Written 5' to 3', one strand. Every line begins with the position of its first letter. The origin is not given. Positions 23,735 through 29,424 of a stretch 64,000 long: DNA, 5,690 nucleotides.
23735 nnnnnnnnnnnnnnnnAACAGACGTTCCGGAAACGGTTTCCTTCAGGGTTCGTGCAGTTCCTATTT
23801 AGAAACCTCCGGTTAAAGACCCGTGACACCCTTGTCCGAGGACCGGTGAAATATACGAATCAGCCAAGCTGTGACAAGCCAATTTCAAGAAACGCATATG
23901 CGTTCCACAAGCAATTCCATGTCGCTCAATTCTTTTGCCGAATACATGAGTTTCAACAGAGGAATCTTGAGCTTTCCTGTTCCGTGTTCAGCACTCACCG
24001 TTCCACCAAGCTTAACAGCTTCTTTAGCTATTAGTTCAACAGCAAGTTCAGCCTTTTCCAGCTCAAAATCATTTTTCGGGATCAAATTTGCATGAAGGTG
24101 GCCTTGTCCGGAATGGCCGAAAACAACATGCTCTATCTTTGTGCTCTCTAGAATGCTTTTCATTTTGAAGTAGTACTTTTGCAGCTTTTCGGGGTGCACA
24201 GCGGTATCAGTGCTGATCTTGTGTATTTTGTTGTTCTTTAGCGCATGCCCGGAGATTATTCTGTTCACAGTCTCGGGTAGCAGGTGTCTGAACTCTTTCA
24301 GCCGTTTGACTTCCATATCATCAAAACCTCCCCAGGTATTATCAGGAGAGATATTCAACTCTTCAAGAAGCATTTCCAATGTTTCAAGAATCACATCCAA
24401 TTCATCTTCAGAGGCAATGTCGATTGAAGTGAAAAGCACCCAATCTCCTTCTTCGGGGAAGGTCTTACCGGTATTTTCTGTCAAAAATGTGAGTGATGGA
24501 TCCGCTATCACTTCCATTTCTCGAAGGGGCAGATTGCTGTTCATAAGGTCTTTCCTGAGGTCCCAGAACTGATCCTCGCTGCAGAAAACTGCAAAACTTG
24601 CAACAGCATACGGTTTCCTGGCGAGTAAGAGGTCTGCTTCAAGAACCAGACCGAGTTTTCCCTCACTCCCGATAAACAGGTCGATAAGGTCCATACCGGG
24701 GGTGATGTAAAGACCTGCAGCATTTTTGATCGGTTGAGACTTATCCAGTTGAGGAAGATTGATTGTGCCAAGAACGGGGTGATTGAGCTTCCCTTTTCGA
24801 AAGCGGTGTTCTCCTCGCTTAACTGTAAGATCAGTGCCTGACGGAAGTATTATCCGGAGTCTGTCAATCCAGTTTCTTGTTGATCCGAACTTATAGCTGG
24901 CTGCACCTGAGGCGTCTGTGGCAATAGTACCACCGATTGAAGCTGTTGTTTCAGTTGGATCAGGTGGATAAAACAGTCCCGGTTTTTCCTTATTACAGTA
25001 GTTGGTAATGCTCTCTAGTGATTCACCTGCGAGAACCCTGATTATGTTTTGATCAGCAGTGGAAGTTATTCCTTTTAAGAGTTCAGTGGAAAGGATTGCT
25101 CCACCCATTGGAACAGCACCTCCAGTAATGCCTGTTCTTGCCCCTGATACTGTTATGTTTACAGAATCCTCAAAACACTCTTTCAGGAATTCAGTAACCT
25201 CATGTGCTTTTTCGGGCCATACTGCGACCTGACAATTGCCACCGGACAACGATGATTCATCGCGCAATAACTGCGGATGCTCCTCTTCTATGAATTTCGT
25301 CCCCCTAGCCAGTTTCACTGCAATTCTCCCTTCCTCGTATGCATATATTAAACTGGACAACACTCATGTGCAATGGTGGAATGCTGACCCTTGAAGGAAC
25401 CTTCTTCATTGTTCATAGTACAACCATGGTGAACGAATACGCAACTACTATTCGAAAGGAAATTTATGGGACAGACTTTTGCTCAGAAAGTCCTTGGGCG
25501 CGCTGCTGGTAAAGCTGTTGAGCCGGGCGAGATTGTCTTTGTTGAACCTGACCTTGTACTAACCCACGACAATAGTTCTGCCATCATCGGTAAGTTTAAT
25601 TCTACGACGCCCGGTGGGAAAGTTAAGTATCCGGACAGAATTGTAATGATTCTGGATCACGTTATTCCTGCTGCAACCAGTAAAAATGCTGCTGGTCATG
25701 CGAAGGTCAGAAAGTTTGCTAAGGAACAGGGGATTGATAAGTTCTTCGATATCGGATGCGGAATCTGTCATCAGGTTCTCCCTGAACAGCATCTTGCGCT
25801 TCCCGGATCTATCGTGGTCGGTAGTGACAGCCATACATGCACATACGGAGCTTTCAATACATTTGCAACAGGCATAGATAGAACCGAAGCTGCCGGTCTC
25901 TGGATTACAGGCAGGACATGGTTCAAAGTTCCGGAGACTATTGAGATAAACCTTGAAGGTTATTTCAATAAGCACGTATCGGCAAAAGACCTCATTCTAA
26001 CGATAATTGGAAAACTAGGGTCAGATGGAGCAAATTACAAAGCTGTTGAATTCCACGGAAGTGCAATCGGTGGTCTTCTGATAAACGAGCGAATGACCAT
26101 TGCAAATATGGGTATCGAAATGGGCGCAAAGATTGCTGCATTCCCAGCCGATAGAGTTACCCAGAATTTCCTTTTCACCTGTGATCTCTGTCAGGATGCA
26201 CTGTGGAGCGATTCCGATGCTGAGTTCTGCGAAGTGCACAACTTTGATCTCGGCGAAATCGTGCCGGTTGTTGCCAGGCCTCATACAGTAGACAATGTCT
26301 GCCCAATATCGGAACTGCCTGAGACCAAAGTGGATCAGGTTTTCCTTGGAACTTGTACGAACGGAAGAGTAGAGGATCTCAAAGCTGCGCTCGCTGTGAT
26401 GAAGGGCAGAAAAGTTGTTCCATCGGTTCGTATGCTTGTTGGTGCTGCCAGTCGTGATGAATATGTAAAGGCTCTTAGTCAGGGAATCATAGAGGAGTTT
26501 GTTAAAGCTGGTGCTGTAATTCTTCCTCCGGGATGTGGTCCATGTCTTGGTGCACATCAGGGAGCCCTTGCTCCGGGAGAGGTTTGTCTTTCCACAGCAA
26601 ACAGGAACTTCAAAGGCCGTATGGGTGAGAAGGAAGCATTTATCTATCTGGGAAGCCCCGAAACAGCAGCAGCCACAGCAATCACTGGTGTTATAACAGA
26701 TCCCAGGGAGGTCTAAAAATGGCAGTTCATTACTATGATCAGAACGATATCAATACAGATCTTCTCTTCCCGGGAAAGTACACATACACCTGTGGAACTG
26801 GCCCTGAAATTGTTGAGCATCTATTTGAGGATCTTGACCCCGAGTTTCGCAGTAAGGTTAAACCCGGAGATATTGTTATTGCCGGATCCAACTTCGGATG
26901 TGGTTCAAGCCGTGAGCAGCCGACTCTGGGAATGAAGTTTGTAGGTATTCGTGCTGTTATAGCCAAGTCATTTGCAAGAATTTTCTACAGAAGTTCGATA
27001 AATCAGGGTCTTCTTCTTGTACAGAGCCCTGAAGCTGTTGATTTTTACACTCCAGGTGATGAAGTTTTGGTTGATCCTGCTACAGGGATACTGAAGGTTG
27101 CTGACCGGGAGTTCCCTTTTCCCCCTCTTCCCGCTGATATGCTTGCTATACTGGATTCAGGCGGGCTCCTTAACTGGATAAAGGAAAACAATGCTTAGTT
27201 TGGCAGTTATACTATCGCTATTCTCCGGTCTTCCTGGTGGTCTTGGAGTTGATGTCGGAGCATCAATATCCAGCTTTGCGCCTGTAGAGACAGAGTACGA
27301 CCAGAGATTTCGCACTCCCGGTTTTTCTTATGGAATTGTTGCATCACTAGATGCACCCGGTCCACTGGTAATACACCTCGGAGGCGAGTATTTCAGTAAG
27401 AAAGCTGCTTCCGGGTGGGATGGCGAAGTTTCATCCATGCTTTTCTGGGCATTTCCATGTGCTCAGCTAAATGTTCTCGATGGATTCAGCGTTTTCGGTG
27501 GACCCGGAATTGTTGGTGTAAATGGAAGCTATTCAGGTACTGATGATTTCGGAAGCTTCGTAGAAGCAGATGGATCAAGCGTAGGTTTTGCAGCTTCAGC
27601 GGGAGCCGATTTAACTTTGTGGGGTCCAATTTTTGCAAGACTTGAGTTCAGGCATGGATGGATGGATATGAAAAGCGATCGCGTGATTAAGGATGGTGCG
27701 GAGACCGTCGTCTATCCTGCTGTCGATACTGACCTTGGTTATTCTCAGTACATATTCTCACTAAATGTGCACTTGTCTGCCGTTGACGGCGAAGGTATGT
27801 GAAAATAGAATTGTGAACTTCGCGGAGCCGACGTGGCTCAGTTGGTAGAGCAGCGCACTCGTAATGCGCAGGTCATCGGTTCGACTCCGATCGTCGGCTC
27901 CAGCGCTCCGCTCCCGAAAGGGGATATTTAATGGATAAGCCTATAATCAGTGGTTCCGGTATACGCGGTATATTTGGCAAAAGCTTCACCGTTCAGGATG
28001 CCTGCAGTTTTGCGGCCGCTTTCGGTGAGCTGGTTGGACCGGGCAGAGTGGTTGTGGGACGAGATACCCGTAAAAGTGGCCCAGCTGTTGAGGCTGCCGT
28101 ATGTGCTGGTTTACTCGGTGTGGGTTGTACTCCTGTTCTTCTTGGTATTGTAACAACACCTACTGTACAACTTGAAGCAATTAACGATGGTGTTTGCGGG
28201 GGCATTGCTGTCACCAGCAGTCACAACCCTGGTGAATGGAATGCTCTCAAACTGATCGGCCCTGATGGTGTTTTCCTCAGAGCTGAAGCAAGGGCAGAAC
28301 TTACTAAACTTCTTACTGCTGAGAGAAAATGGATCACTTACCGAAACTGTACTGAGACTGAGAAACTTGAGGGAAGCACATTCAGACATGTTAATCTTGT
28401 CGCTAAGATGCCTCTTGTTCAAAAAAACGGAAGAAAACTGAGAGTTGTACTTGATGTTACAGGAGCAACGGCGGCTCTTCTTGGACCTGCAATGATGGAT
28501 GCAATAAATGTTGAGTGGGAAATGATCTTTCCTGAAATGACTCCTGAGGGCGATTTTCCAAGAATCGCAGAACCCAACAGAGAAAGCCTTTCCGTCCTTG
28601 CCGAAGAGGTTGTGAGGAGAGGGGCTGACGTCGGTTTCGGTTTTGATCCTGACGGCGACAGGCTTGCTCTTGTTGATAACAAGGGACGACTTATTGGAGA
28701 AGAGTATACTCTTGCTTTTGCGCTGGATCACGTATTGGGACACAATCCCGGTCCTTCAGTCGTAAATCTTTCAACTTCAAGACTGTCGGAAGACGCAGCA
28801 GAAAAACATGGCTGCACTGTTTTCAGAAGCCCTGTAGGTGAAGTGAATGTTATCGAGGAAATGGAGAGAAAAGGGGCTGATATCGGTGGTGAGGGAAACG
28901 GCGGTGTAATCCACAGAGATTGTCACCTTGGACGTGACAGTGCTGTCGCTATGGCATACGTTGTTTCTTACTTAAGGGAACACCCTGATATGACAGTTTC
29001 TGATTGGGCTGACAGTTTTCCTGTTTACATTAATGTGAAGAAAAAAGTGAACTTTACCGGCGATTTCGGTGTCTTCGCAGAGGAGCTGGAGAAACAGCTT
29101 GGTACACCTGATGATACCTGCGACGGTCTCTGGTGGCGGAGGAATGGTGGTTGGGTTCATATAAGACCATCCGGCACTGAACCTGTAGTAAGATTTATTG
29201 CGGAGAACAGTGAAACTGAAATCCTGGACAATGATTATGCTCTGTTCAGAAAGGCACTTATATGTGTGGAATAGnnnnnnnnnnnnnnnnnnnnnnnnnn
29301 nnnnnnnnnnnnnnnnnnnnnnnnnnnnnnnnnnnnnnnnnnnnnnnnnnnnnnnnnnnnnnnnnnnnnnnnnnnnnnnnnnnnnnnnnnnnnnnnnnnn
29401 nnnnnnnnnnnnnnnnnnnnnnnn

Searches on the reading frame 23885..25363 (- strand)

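Call 60: search_protein_families(library=pfam, proteins=[window:23885-25363:-], max_evalue=0.0001)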
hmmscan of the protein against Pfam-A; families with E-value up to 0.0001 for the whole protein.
window:23885-25363:- (492 aa): 2 families
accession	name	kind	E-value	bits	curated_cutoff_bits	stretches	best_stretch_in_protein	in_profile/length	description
PF02913.24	FAD-oxidase_C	-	1.8e-23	83.9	21.2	1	256-482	8-230/248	FAD linked oxidases, C-terminal domain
PF01565.28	FAD_binding_4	-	1.2e-20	74.1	26.4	1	45-179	2-136/139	FAD binding domain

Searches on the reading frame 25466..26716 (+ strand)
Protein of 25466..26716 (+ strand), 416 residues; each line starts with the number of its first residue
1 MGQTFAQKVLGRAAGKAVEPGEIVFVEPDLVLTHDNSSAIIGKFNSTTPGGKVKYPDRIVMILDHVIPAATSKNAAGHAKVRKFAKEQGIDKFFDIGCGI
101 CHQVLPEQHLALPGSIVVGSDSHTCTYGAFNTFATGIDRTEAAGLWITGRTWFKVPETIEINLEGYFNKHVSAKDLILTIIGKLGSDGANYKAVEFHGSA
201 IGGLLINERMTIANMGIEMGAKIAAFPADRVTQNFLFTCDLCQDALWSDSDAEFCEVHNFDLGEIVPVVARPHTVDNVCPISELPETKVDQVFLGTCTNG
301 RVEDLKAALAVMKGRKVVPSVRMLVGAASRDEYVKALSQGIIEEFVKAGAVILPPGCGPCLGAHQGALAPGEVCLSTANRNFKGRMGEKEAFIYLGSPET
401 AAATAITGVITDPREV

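Call 60: search_protein_families(library=pfam, proteins=[window:25466-26716:+], max_evalue=0.0001)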
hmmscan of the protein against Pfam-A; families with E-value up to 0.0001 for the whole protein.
window:25466-26716:+ (416 aa): 1 family
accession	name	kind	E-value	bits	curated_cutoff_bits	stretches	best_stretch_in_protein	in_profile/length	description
PF00330.25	Aconitase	-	7.2e-96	322.4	28.7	2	19-283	12-305/463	Aconitase family (aconitate hydratase)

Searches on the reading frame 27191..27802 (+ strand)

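Call 60: search_protein_families(library=pfam, proteins=[window:27191-27802:+], max_evalue=0.0001)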
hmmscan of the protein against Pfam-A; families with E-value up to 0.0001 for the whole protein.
window:27191-27802:+ (203 aa): 1 family
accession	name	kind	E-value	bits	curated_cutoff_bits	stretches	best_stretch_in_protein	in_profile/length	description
PF13505.12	OMP_b-brl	-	3.2e-06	27.9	28.7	1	15-178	19-158/175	Outer membrane protein beta-barrel domain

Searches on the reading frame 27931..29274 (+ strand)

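Call 60: search_protein_families(library=pfam, proteins=[window:27931-29274:+], max_evalue=0.0001)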
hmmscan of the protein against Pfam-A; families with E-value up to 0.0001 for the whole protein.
window:27931-29274:+ (447 aa): 4 families
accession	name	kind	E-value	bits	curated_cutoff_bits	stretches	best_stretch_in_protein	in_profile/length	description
PF02878.22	PGM_PMM_I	-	5.2e-26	91.4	22.5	1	8-131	6-134/138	Phosphoglucomutase/phosphomannomutase, alpha/beta/alpha domain I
PF02880.22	PGM_PMM_III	-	9.5e-18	64.8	20.7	1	259-363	4-112/115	Phosphoglucomutase/phosphomannomutase, alpha/beta/alpha domain III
PF02879.22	PGM_PMM_II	-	3e-14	53.8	29.3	1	161-252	12-103/103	Phosphoglucomutase/phosphomannomutase, alpha/beta/alpha domain II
PF00408.26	PGM_PMM_IV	-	5e-06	26.9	23.1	1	406-432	32-58/68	Phosphoglucomutase/phosphomannomutase, C-terminal domain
